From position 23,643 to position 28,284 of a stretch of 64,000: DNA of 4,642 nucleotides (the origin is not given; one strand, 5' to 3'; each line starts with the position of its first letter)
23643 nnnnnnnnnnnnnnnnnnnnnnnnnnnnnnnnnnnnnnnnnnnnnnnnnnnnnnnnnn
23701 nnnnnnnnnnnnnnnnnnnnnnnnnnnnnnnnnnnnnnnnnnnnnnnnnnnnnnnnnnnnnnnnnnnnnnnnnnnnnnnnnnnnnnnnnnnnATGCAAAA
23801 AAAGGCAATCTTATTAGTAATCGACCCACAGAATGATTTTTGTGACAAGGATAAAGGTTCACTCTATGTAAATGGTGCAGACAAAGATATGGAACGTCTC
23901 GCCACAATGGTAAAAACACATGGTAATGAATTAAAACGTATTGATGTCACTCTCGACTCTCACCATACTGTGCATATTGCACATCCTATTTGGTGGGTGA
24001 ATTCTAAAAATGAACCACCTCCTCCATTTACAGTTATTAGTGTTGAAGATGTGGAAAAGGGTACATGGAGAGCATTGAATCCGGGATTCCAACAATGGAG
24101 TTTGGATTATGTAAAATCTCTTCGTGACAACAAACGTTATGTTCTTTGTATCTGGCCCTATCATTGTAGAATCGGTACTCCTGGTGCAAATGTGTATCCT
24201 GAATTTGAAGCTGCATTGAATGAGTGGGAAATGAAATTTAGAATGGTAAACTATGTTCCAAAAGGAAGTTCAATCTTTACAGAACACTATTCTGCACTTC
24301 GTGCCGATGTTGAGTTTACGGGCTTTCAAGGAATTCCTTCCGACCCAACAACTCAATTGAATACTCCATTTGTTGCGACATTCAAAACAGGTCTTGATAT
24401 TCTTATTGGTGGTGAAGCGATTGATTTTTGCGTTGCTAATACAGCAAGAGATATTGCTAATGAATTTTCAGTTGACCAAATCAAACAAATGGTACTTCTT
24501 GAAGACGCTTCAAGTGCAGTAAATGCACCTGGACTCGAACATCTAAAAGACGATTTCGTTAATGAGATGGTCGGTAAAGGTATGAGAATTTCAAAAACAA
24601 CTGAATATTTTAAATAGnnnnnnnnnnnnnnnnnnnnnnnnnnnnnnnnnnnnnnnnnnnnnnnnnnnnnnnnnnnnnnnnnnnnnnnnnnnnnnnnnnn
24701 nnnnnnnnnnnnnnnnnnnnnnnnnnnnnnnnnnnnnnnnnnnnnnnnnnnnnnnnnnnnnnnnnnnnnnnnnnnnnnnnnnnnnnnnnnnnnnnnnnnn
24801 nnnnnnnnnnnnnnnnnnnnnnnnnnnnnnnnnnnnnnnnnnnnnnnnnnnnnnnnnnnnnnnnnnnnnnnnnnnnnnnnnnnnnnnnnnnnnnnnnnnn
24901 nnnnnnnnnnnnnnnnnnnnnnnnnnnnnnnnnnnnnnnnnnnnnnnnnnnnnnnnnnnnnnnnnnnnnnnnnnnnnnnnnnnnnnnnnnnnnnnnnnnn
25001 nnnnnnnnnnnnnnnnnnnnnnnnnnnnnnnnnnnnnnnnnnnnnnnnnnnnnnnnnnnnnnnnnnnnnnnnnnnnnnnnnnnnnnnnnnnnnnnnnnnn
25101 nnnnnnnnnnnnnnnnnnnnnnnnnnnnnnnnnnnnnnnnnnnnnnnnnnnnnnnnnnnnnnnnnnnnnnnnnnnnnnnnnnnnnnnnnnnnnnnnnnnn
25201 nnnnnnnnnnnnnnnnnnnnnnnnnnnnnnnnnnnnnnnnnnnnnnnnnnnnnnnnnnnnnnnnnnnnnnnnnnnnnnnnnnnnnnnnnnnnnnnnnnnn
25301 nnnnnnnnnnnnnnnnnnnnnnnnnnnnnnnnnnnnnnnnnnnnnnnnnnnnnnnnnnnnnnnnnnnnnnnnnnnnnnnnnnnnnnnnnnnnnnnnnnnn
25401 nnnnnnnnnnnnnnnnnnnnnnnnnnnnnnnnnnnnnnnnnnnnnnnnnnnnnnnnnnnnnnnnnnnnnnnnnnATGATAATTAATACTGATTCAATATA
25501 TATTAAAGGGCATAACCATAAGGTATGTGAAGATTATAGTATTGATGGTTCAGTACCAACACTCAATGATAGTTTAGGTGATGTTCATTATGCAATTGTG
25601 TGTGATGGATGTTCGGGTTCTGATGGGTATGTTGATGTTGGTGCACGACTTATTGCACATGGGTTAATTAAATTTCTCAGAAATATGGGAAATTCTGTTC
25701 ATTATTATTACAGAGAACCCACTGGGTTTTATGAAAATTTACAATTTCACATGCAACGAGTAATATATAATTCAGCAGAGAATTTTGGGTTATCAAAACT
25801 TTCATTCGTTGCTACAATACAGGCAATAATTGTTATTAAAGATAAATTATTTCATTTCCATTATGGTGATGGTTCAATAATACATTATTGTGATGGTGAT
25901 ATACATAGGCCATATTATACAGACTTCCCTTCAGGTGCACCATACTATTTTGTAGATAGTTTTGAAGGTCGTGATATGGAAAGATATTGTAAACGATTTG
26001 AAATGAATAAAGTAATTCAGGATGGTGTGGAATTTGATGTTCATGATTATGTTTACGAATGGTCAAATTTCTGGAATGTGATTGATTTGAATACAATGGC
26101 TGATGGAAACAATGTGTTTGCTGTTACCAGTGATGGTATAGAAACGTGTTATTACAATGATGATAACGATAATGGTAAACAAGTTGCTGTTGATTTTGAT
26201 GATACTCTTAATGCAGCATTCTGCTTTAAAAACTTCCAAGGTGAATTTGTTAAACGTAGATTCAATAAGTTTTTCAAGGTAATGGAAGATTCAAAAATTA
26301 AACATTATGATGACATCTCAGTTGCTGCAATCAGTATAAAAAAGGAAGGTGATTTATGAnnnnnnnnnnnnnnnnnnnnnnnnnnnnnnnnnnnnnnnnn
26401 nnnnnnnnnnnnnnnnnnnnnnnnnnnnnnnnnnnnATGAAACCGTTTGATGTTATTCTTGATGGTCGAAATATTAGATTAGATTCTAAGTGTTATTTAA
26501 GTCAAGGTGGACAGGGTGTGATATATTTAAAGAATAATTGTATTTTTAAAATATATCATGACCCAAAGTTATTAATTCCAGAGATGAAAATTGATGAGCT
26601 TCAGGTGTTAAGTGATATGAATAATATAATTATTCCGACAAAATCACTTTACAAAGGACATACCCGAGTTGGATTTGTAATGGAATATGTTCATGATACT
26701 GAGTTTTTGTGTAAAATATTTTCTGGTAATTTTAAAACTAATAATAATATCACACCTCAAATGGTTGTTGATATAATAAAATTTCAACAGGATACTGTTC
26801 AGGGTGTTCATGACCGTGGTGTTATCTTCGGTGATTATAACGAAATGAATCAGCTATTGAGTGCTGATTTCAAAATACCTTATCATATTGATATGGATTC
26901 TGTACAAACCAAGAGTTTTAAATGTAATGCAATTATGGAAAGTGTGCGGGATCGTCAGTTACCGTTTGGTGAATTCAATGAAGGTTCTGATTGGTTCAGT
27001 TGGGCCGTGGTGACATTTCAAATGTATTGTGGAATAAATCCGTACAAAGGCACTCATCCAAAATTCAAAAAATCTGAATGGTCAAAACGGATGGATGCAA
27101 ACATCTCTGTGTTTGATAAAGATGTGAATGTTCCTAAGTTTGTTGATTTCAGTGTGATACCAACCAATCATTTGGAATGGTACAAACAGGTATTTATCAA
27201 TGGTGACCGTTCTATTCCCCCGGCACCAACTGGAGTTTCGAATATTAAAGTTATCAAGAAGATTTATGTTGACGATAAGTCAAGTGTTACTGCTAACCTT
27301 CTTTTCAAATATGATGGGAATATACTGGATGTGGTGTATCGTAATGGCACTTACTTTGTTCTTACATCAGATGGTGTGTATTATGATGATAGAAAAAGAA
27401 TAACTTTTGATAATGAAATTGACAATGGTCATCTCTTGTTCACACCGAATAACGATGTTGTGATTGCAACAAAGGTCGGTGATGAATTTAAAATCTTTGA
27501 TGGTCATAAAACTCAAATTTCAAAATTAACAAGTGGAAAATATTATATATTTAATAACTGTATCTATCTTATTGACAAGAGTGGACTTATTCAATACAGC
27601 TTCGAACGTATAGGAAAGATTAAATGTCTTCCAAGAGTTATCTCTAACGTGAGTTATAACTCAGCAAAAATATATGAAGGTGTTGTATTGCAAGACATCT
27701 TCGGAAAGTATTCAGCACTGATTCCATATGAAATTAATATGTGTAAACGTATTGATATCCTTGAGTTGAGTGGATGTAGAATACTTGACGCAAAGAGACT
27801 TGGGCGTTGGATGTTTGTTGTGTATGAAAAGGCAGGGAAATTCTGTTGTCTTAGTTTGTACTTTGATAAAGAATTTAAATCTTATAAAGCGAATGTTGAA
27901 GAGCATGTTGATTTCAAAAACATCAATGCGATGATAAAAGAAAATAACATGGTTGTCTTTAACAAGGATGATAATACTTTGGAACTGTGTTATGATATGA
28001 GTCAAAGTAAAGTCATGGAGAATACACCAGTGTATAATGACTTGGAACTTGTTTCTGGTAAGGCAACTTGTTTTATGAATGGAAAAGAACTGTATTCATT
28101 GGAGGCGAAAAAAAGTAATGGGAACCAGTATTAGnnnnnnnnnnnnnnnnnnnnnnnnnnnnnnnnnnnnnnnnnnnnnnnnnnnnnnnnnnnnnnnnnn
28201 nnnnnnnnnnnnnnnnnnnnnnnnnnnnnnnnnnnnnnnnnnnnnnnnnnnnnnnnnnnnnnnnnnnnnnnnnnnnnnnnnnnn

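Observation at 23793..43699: Phage-encoded Preiss-Handler NAD+ re-synthesis set (PncA, PncB-like PRTase, NadE, second isochorismatase-family hydrolase)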

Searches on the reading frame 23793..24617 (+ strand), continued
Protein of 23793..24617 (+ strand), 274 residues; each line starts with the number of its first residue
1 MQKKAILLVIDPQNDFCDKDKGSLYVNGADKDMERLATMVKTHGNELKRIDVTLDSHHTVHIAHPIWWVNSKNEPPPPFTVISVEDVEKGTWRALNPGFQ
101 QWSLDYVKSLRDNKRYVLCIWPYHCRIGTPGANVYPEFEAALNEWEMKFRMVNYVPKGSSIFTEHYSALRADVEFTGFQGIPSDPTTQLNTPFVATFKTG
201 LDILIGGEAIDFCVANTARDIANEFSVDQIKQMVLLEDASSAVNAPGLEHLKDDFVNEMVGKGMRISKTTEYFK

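Call 58: find_related_loci(query=A1, collection=viral_contigs, flank=10000)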
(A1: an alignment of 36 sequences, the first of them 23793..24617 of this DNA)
Query A1 (274 aa) in viral_contigs; peptide patterns used: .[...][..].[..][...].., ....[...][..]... (x = any residue, [..] = any of these).
120 stretches matched a pattern; 108 encode a relative of the query (tblastn E <= 1e-3); the best 80 are kept; 80 distinct loci.
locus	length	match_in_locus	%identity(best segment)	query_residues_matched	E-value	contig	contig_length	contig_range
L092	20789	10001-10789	56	3-273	1e-92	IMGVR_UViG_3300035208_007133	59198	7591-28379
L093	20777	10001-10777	53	7-274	1e-90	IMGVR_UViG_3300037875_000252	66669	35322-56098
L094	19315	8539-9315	53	7-274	1e-90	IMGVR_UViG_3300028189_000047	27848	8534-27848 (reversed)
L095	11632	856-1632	53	7-274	1e-90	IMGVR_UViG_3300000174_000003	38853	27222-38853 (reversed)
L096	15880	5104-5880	54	4-266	1e-89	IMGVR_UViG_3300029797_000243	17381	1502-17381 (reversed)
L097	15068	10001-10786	55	3-272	7e-90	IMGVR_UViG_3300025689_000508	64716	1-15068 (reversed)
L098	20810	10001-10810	52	2-274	5e-89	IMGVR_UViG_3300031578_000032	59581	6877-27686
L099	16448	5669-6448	52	7-274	2e-86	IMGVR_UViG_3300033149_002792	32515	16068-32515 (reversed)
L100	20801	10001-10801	51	3-272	7e-86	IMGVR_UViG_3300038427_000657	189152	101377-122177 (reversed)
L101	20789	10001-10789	51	1-272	2e-85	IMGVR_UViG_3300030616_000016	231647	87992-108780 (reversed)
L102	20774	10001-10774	53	4-269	3e-85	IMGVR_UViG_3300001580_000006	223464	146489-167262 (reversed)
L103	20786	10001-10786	52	7-274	5e-85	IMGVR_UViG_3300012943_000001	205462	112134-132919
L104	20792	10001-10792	52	7-272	1e-84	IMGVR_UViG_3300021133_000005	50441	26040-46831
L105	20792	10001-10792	52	7-272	1e-84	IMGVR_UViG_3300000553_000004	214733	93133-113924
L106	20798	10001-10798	51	1-273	4e-84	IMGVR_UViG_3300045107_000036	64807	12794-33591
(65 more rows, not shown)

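Call 63: search_protein_families(library=padloc, proteins=[window:23793-24617:+], max_evalue=0.001)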
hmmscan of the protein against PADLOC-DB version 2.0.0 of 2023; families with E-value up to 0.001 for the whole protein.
window:23793-24617:+ (274 aa): 0 families

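Call 71: search_dna_similar(query=window:23793-24617:+, collection=phages, mode=protein, max_rows=40)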
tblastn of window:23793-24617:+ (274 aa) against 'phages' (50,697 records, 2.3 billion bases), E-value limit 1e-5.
Records with a match: 5; places in all: 5; records where one place covers at least 80% of the query: 5.
Best place of each record, by identity: <60% 5.
By first word of the organism name: uncultured 3; Bacteriophage 2.
By host as written in the record: - 5.
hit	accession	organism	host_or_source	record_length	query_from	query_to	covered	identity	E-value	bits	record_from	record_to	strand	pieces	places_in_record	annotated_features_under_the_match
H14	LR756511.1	uncultured phage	metagenomic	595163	1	273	100%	50.4%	3e-78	263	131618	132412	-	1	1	record has no annotation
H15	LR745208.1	uncultured phage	metagenomic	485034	4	265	96%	48.1%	5e-70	239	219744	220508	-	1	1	record has no annotation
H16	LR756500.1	uncultured phage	metagenomic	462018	3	271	98%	32.5%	1e-40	155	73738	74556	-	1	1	record has no annotation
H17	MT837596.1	Bacteriophage sp.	human fecal samples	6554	2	255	93%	28.4%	2e-27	116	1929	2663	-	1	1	record has no annotation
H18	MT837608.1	Bacteriophage sp.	human fecal samples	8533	7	246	88%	25.0%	3e-6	54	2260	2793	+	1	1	record has no annotation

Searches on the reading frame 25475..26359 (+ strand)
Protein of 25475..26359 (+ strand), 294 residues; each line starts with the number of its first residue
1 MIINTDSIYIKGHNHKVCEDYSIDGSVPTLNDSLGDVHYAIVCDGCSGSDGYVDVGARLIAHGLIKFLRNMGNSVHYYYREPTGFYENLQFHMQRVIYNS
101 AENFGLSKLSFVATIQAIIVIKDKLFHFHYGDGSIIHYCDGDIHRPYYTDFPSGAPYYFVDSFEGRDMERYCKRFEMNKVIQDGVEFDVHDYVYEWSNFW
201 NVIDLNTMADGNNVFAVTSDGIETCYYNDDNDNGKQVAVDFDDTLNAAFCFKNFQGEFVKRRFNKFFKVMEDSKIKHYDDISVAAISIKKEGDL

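Call 8: search_protein_families(library=pfam, proteins=[window:25475-26359:+], max_evalue=0.01)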
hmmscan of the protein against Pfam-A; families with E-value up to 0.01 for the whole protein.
window:25475-26359:+ (294 aa): 1 family
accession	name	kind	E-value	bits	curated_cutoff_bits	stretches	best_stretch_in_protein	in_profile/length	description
PF13672.11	PP2C_2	-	1.4e-05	25.2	24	1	34-223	21-175/209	Protein phosphatase 2C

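Call 63: search_protein_families(library=padloc, proteins=[window:25475-26359:+], max_evalue=0.001)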
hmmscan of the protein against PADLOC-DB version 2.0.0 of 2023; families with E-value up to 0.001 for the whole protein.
window:25475-26359:+ (294 aa): 0 families

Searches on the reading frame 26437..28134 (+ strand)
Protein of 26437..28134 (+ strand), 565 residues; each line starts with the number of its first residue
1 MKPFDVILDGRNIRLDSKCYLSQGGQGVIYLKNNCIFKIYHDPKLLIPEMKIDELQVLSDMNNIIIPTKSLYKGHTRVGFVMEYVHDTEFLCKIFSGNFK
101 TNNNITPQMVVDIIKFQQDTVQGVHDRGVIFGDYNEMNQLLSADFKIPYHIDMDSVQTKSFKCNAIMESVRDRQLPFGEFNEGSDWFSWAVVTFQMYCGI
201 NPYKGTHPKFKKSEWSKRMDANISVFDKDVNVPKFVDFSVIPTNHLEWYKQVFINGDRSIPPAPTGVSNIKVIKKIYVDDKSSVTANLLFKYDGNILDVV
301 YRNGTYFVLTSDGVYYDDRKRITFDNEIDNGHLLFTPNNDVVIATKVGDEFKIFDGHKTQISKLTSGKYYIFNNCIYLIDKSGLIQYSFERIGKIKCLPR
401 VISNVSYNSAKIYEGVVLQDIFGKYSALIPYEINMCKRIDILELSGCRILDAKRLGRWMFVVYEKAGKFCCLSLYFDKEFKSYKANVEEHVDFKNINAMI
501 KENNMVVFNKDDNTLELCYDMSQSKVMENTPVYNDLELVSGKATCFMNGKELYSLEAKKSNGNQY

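Call 8: search_protein_families(library=pfam, proteins=[window:26437-28134:+], max_evalue=0.01)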
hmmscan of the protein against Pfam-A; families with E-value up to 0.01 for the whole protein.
window:26437-28134:+ (565 aa): 1 family
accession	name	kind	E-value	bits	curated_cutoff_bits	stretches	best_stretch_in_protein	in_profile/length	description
PF00069.31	Pkinase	-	1.8e-05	24.7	31.7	1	52-228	46-222/263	Protein kinase domain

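Call 63: search_protein_families(library=padloc, proteins=[window:26437-28134:+], max_evalue=0.001)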
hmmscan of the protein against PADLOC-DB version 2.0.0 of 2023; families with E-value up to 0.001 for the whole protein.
window:26437-28134:+ (565 aa): 2 families
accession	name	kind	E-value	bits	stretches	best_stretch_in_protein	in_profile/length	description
PDLC04047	PD-T4-6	-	9e-06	23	1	54-208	61-217/327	-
PDLC04057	PD-T4-6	-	0.00072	16.7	0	80-206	85-213/443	-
